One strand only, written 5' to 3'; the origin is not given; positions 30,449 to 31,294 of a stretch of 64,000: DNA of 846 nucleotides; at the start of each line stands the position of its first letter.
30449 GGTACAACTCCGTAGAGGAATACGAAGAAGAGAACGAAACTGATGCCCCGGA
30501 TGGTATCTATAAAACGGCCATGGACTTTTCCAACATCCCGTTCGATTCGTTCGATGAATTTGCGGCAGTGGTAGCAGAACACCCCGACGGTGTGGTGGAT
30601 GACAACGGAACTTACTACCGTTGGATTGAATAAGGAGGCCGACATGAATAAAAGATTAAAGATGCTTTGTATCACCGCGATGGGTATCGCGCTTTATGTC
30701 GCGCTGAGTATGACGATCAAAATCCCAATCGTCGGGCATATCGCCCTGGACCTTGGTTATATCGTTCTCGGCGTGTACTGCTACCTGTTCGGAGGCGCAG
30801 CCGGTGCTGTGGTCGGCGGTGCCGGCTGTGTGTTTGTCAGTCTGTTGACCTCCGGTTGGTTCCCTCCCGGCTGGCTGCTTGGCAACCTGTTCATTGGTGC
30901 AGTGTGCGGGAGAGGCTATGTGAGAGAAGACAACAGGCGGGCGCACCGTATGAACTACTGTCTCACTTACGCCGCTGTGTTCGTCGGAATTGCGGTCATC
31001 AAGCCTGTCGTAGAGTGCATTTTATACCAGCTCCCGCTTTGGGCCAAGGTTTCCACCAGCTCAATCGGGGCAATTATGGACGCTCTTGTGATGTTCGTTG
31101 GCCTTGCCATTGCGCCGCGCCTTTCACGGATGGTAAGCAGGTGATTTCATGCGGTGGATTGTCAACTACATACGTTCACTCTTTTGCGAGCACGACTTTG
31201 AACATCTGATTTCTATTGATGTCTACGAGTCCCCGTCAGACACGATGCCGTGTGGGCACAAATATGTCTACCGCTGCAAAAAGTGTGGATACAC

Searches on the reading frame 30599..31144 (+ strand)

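Call 96: search_protein_families(library=pfam, proteins=[window:30599-31144:+], max_evalue=0.001)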
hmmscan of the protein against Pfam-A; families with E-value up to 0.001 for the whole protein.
window:30599-31144:+ (181 aa): 2 families
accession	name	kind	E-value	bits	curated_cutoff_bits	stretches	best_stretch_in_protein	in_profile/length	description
PF07155.17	ECF-ribofla_trS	-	4.6e-14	53.2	26.7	1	20-167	4-161/172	ECF-type riboflavin transporter, S component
PF12822.12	ECF_trnsprt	-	3.4e-08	34.1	30.7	1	21-173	1-152/169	ECF transporter, substrate-specific component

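Call 97: search_protein_families(library=ncbifam, proteins=[window:30599-31144:+], max_evalue=0.01)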
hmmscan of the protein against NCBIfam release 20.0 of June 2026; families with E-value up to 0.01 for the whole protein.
window:30599-31144:+ (181 aa): 4 families
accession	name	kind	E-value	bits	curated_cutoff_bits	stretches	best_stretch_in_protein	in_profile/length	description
TIGR04518.1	ECF_S_folT_fam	subfamily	1.1e-10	41.5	60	1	19-165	3-151/163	folate family ECF transporter S component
NF010182.0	PRK13661.1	equivalog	1.5e-07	31.4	99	1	16-167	3-161/183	ECF-type riboflavin transporter substrate-binding protein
NF002635.0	PRK02304.1-4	subfamily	0.0045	16.5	146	1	10-45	46-81/188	adenine phosphoribosyltransferase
NF040646.1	HPT_Archaea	equivalog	0.0049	16.5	200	1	10-45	46-80/184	hypoxanthine/guanine phosphoribosyltransferase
